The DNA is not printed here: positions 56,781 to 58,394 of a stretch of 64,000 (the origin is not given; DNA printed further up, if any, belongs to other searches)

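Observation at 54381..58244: Three paralogous giant prepilin-like proteins in one tightly coupled operon, with no pilus or secretion machinery in the window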

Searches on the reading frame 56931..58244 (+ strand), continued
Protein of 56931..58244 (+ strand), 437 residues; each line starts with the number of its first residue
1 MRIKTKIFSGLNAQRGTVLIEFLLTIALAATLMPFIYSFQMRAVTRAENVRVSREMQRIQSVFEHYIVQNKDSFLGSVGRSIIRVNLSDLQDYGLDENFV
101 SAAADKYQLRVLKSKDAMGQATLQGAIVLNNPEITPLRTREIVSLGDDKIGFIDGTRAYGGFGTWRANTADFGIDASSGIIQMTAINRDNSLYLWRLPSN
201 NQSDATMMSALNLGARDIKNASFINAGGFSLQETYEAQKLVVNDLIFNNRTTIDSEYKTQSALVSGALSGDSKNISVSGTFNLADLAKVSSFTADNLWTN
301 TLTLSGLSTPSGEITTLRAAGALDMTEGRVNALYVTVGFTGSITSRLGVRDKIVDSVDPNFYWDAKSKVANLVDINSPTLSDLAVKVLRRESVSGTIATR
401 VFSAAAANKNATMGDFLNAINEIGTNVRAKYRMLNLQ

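Call 29: search_dna_similar(query=window:56931-58244:+, collection=plasmids, mode=protein, max_evalue=10, max_rows=20)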
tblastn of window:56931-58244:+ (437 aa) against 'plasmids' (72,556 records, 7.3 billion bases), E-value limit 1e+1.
Records with a match: 170; places in all: 171; records where one place covers at least 80% of the query: 0.
Best place of each record, by identity: <60% 170.
By first word of the organism name: Escherichia 118; Salmonella 14; Xanthomonas 13; Pantoea 4; Shigella 4; Erwinia 3; Stutzerimonas 2; Citrobacter 2; Pseudomonas 2; Cupriavidus 2; and 6 more.
By predicted mobility (MOB-suite, as given by PLSDB): conjugative 143; non-mobilizable 23; mobilizable 4.
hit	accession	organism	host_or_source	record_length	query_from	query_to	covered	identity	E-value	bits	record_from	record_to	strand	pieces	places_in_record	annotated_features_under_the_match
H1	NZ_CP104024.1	Erwinia amylovora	Pyrus sinkiangensis,whole ...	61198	14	344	76%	23.3%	2e-4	51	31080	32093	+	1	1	pilV: shufflon system plasmid conjugative transfer pilus tip adhesin PilV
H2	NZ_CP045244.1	Pantoea sp. JZ29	Euphorbia granulata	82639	14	316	69%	23.3%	1e-3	49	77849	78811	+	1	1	pilV: shufflon system plasmid conjugative transfer pilus tip adhesin PilV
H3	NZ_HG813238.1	Erwinia amylovora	-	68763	14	316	69%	22.8%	1e-3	49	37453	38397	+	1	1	pilV: shufflon system plasmid conjugative transfer pilus tip adhesin PilV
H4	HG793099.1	Erwinia amylovora LA637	-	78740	14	316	69%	21.9%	7e-2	43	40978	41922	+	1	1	pilV: Shufflon protein PilV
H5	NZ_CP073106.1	Stutzerimonas stutzeri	cell culture,water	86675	6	260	58%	23.1%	1e-1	43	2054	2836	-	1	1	pilV: shufflon system plasmid conjugative transfer pilus tip adhesin PilV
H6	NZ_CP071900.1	Stutzerimonas frequens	soil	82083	6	260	58%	23.1%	1e-1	42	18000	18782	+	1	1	pilV: shufflon system plasmid conjugative transfer pilus tip adhesin PilV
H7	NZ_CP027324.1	Escherichia coli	Homo sapiens,stool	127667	3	232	53%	24.8%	3e-1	42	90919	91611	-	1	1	pilV: shufflon system plasmid conjugative transfer pilus tip adhesin PilV | A24 family peptidase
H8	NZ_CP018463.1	Xanthomonas euvesicatoria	Capsicum frutescens,pathogen ...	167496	1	247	57%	22.1%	5e-1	40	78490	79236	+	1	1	pilV: shufflon system plasmid conjugative transfer pilus tip adhesin PilV | ATPase, T2SS/T4P/T4SS family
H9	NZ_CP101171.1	Xanthomonas campestris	Brassica rapa subsp. pekinensis,Plant ...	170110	1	247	57%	22.1%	5e-1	40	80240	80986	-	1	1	pilV: shufflon system plasmid conjugative transfer pilus tip adhesin PilV | ATPase, T2SS/T4P/T4SS family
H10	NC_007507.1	Xanthomonas euvesicatoria pv. vesicatoria str. 85-10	-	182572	1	247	57%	22.1%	5e-1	40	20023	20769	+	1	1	pilV: shufflon system plasmid conjugative transfer pilus tip adhesin PilV | ATPase, T2SS/T4P/T4SS family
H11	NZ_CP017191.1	Xanthomonas euvesicatoria pv. vesicatoria str. 85-10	pepper plant,single cell,infected ...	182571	1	247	57%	22.1%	5e-1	40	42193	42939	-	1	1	pilV: shufflon system plasmid conjugative transfer pilus tip adhesin PilV | ATPase, T2SS/T4P/T4SS family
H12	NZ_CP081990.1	Xanthomonas campestris pv. campestris str. CN05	Brassica rapa subsp. pekinensis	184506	1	247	57%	22.1%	5e-1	40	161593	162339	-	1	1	pilV: shufflon system plasmid conjugative transfer pilus tip adhesin PilV | ATPase, T2SS/T4P/T4SS family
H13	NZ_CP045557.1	Citrobacter sp. S39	-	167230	14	228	49%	25.2%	3e-3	47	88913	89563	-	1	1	pilV: shufflon system plasmid conjugative transfer pilus tip adhesin PilV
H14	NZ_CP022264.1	Xanthomonas citri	Cowpea,cell culture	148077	14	234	51%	23.8%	2e-1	42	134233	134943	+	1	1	pilV: shufflon system plasmid conjugative transfer pilus tip adhesin PilV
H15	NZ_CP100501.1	Escherichia coli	Gallus gallus domesticus,whole ...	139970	15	226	49%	24.4%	1e-1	42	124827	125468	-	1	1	pilV: shufflon system plasmid conjugative transfer pilus tip adhesin PilV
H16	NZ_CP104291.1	Stenotrophomonas maltophilia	water,freshwater stream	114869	14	226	49%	24.0%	8e-2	43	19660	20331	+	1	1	pilV: shufflon system plasmid conjugative transfer pilus tip adhesin PilV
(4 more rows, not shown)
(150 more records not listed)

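Call 31: get_annotated_region(hit=H1, flank=14000)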
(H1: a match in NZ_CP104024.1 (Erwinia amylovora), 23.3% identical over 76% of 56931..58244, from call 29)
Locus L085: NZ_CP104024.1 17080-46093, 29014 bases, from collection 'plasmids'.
description: Erwinia amylovora strain Ea102 plasmid pEA60, complete sequence
organism: Erwinia amylovora (NCBI taxid 552)
taxonomy: Bacteria; Pseudomonadota; Gammaproteobacteria; Enterobacterales; Erwiniaceae; Erwinia; Erwinia amylovora
host: -; source: Pyrus sinkiangensis,whole organism,branches; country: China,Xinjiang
typing (MOB-suite, as given by PLSDB): conjugative; replicon IncP; relaxase MOBP; mating-pair formation MPF_I
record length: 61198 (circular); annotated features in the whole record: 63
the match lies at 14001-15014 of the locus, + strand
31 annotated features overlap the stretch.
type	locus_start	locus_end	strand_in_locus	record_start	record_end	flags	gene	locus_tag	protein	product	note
CDS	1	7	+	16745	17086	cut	mobA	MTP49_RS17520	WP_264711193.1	plasmid mobilization protein MobA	GO:0006355 - regulation of DNA-templated transcription [Evidence IEA]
CDS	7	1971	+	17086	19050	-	traI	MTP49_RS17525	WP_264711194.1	TraI/MobA(P) family conjugative relaxase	-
CDS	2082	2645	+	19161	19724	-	-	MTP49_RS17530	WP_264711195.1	hypothetical protein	-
CDS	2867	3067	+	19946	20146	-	-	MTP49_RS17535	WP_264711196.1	TraY domain-containing protein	-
CDS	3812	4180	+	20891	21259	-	-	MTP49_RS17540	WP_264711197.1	HNH endonuclease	-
CDS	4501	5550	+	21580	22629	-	-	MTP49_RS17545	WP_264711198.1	TcpQ domain-containing protein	-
CDS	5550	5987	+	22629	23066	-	pilM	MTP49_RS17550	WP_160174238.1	type IV pilus biogenesis protein PilM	-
CDS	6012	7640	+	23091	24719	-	-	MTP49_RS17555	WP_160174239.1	PilN family type IVB pilus formation outer membrane protein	GO:0009297 - pilus assembly [Evidence IEA]; GO:0009306 - protein secretion [Evidence IEA]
CDS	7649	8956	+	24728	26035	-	pilO2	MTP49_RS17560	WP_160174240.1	type 4b pilus protein PilO2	-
CDS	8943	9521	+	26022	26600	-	pilP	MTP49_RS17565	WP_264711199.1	type IV pilus biogenesis protein PilP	GO:0009297 - pilus assembly [Evidence IEA]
CDS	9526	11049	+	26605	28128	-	-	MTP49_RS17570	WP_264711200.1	ATPase, T2SS/T4P/T4SS family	-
CDS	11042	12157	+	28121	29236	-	-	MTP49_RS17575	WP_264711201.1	type II secretion system F family protein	-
CDS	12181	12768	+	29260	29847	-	-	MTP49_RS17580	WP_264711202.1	type 4 pilus major pilin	-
CDS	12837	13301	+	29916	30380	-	-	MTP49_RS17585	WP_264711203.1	lytic transglycosylase domain-containing protein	-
CDS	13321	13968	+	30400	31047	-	-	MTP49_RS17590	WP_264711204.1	prepilin peptidase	-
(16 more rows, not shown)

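Call 32: get_annotated_region(hit=H7, flank=3000)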
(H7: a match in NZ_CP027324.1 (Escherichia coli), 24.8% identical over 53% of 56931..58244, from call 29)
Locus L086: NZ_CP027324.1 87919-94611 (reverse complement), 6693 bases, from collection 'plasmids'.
description: Escherichia coli strain 2013C-3033 plasmid unnamed, complete sequence
organism: Escherichia coli (NCBI taxid 562)
taxonomy: Bacteria; Pseudomonadota; Gammaproteobacteria; Enterobacterales; Enterobacteriaceae; Escherichia; Escherichia coli
host: -; source: Homo sapiens,stool; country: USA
typing (MOB-suite, as given by PLSDB): conjugative; replicon ColRNAI_rep_cluster_1857,IncK2/Z; relaxase MOBP; mating-pair formation MPF_I
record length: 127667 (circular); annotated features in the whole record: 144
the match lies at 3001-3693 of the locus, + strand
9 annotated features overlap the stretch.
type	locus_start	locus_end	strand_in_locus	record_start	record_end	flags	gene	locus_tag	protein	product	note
CDS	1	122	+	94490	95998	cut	-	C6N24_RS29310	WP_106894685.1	ATPase, T2SS/T4P/T4SS family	-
CDS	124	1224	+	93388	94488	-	-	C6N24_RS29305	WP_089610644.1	type II secretion system F family protein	-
CDS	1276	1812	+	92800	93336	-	-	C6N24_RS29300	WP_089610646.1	type 4 pilus major pilin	-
CDS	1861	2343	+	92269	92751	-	-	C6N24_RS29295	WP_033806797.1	lytic transglycosylase domain-containing protein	-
CDS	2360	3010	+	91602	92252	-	-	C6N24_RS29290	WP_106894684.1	A24 family peptidase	-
CDS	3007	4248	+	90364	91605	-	pilV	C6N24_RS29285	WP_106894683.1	shufflon system plasmid conjugative transfer pilus tip adhesin PilV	-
CDS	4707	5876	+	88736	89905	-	-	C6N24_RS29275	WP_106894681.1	site-specific integrase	GO:0015074 - DNA integration [Evidence IEA]; GO:0006310 - DNA recombination [Evidence IEA]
CDS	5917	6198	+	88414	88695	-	-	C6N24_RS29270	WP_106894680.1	hypothetical protein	-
CDS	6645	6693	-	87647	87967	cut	-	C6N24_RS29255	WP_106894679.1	hypothetical protein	-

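Call 33: get_annotated_region(hit=H5, flank=1500)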
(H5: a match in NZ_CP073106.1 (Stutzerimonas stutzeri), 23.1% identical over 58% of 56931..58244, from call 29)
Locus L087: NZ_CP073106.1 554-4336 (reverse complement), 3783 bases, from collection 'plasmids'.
description: Stutzerimonas stutzeri strain F2 plasmid unnamed1, complete sequence
organism: Stutzerimonas stutzeri (NCBI taxid 316)
taxonomy: Bacteria; Pseudomonadota; Gammaproteobacteria; Pseudomonadales; Pseudomonadaceae; Stutzerimonas; Stutzerimonas stutzeri
host: -; source: cell culture,water; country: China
typing (MOB-suite, as given by PLSDB): non-mobilizable
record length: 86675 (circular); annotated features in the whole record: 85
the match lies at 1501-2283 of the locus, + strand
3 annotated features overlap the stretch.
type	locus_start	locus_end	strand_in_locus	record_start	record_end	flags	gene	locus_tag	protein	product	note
CDS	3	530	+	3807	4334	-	-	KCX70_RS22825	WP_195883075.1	type 4 pilus major pilin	-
CDS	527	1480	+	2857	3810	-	-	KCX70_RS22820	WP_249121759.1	ATPase, T2SS/T4P/T4SS family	-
CDS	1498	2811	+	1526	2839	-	pilV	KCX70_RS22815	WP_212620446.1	shufflon system plasmid conjugative transfer pilus tip adhesin PilV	-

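Call 34: get_annotated_region(hit=H8, flank=1500)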
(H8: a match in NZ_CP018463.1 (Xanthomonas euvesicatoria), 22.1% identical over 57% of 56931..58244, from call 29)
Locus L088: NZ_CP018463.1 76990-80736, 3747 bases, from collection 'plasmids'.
description: Xanthomonas euvesicatoria strain LMG930 plasmid pLMG930.2, complete sequence
organism: Xanthomonas euvesicatoria (NCBI taxid 456327)
taxonomy: Bacteria; Pseudomonadota; Gammaproteobacteria; Lysobacterales; Lysobacteraceae; Xanthomonas; Xanthomonas euvesicatoria
host: -; source: Capsicum frutescens,pathogen culture,pepper field; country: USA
typing (MOB-suite, as given by PLSDB): conjugative; relaxase MOBP; mating-pair formation MPF_I
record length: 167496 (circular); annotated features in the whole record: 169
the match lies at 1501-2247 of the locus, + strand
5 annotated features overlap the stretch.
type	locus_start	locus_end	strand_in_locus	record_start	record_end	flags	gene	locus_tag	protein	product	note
CDS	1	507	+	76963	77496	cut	-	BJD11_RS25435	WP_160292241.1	type 4 pilus major pilin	-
CDS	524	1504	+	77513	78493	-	-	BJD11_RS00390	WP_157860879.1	ATPase, T2SS/T4P/T4SS family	-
CDS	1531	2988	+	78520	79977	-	pilV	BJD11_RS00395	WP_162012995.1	shufflon system plasmid conjugative transfer pilus tip adhesin PilV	-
CDS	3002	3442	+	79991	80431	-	pilM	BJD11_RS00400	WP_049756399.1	type IV pilus biogenesis protein PilM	-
CDS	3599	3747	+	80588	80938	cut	-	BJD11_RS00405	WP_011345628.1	hypothetical protein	-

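Call 35: get_annotated_region(hit=H13, flank=1500)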
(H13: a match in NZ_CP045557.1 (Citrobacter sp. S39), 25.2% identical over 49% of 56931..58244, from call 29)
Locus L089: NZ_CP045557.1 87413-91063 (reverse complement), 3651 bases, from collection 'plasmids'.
description: Citrobacter sp. S39 plasmid pS39-2, complete sequence
organism: Citrobacter sp. S39 (NCBI taxid 2660638)
taxonomy: Bacteria; Pseudomonadota; Gammaproteobacteria; Enterobacterales; Enterobacteriaceae; Citrobacter; Citrobacter sp. S39
host: -; source: -; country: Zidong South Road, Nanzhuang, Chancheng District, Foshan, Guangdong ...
typing (MOB-suite, as given by PLSDB): mobilizable; replicon rep_cluster_1444; relaxase MOBF,MOBP
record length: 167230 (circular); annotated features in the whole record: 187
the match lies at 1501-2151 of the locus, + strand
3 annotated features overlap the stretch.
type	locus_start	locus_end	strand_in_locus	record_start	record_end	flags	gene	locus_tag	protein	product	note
CDS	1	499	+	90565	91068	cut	-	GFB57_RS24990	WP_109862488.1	type 4 pilus major pilin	-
CDS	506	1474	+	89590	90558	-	-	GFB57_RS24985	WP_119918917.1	ATPase, T2SS/T4P/T4SS family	-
CDS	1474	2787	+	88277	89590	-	pilV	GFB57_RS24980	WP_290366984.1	shufflon system plasmid conjugative transfer pilus tip adhesin PilV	-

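Call 36: get_annotated_region(hit=H16, flank=1500)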
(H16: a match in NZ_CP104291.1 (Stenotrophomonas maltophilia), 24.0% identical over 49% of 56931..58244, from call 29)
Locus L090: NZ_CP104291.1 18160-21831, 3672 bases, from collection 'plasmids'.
description: Stenotrophomonas maltophilia strain ACYCa.6E plasmid pACYCa.6E, complete sequence
organism: Stenotrophomonas maltophilia (NCBI taxid 40324)
taxonomy: Bacteria; Pseudomonadota; Gammaproteobacteria; Lysobacterales; Lysobacteraceae; Stenotrophomonas; Stenotrophomonas maltophilia
host: -; source: water,freshwater stream; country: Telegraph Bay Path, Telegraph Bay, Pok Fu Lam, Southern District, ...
typing (MOB-suite, as given by PLSDB): non-mobilizable; mating-pair formation MPF_I
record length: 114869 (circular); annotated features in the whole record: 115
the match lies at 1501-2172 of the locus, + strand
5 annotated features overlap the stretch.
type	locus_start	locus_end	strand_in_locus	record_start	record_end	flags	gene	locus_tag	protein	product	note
CDS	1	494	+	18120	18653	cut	-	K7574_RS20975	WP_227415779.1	type 4 pilus major pilin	-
CDS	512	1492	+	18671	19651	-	-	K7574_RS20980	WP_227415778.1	ATPase, T2SS/T4P/T4SS family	-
CDS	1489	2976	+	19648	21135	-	pilV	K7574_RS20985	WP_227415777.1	shufflon system plasmid conjugative transfer pilus tip adhesin PilV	-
CDS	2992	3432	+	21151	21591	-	pilM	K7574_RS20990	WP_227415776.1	type IV pilus biogenesis protein PilM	-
CDS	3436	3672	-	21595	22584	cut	-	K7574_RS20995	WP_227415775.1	hypothetical protein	-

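Call 37: get_annotated_region(hit=H15, flank=1500)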
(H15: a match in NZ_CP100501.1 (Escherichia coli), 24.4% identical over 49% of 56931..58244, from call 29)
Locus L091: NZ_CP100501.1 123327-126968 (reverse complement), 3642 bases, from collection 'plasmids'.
description: Escherichia coli strain LH50-c plasmid pLH50-c-A, complete sequence
organism: Escherichia coli (NCBI taxid 562)
taxonomy: Bacteria; Pseudomonadota; Gammaproteobacteria; Enterobacterales; Enterobacteriaceae; Escherichia; Escherichia coli
host: -; source: Gallus gallus domesticus,whole organism,pooled poultry feces; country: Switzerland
typing (MOB-suite, as given by PLSDB): conjugative; replicon IncK2/Z; relaxase MOBP; mating-pair formation MPF_I
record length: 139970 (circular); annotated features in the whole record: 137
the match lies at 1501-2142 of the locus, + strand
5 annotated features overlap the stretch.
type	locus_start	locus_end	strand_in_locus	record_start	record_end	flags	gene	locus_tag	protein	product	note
CDS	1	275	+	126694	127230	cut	-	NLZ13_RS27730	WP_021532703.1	type 4 pilus major pilin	-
CDS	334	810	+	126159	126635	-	-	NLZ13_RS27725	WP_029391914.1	lytic transglycosylase domain-containing protein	-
CDS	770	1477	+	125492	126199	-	-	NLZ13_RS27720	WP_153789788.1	A24 family peptidase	-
CDS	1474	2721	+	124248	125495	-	pilV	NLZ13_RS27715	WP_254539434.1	shufflon system plasmid conjugative transfer pilus tip adhesin PilV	-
CDS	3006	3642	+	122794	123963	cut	-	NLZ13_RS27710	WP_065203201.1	site-specific integrase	GO:0015074 - DNA integration [Evidence IEA]; GO:0006310 - DNA recombination [Evidence IEA]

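Call 59: search_solved_structures(query=A1, max_evalue=10, show_alignments=1)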
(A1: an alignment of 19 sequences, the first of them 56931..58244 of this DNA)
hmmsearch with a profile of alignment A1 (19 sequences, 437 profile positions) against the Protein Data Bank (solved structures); distinct sequences matched with E-value up to 10: 4.
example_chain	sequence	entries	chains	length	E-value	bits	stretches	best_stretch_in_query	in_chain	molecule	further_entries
3p52_A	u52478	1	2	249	0.12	14.6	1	42-108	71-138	NH(3)-dependent NAD(+) synthetase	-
9egp_A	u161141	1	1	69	0.19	14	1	10-63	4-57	Geopilin domain 1 protein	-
7tgg_A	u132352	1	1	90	0.42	12.8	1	4-65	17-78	Geopilin domain 1 protein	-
8tob_GA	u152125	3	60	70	0.9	11.8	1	19-72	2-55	Fimbrial protein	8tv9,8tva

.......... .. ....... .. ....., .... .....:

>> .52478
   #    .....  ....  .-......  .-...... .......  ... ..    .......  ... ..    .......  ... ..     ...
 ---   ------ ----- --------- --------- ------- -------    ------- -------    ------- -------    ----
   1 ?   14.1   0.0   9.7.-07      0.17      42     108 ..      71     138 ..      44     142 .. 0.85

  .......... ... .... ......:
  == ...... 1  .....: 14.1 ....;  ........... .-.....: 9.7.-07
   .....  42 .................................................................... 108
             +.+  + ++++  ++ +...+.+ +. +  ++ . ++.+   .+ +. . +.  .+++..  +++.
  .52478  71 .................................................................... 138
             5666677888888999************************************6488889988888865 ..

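Call 60: list_cluster_members(proteins=[P0213, P0221, P0254, P0248, P0138, P0152, P0199, P0207, P0212, P0230])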
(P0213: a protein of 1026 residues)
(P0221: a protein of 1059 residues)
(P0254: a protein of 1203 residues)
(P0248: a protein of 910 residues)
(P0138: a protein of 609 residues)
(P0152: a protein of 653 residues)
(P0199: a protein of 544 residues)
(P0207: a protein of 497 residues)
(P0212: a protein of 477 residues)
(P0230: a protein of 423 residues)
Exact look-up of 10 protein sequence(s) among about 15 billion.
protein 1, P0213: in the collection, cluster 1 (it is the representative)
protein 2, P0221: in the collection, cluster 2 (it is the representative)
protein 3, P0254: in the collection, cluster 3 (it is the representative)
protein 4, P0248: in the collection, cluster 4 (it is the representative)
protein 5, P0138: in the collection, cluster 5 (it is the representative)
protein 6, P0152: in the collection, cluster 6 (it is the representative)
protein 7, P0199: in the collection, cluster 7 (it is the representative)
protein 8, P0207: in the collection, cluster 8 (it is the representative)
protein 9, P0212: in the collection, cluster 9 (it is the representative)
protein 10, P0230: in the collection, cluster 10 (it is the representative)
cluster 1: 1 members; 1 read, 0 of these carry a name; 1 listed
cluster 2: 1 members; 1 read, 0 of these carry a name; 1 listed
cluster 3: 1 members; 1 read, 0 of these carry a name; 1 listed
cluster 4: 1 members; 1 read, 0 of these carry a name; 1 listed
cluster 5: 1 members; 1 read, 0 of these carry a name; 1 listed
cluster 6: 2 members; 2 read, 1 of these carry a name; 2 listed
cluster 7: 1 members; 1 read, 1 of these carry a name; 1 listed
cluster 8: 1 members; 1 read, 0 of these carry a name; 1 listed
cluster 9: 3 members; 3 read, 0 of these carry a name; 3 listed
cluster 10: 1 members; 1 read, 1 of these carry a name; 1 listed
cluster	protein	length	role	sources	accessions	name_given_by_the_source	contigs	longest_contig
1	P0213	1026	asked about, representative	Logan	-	-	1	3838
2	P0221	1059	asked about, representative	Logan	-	-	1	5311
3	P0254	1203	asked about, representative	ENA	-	-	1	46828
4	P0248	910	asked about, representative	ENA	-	-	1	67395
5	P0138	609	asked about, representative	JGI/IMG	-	-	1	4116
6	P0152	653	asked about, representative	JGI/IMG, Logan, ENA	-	type II secretory pathway pseudopilin PulG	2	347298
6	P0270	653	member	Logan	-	-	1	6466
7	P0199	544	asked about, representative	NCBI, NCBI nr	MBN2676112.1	MAG: hypothetical protein JXR30_02555 [Alphaproteobacteria bacterium] | hypothetical protein [Alphaproteobacteria bacterium]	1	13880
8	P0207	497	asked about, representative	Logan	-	-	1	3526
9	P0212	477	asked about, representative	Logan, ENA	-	-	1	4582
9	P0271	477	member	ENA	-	-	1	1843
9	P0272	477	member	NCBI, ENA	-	-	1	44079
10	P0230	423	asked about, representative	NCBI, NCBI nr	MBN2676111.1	MAG: hypothetical protein JXR30_02550 [Alphaproteobacteria bacterium] | hypothetical protein [Alphaproteobacteria bacterium]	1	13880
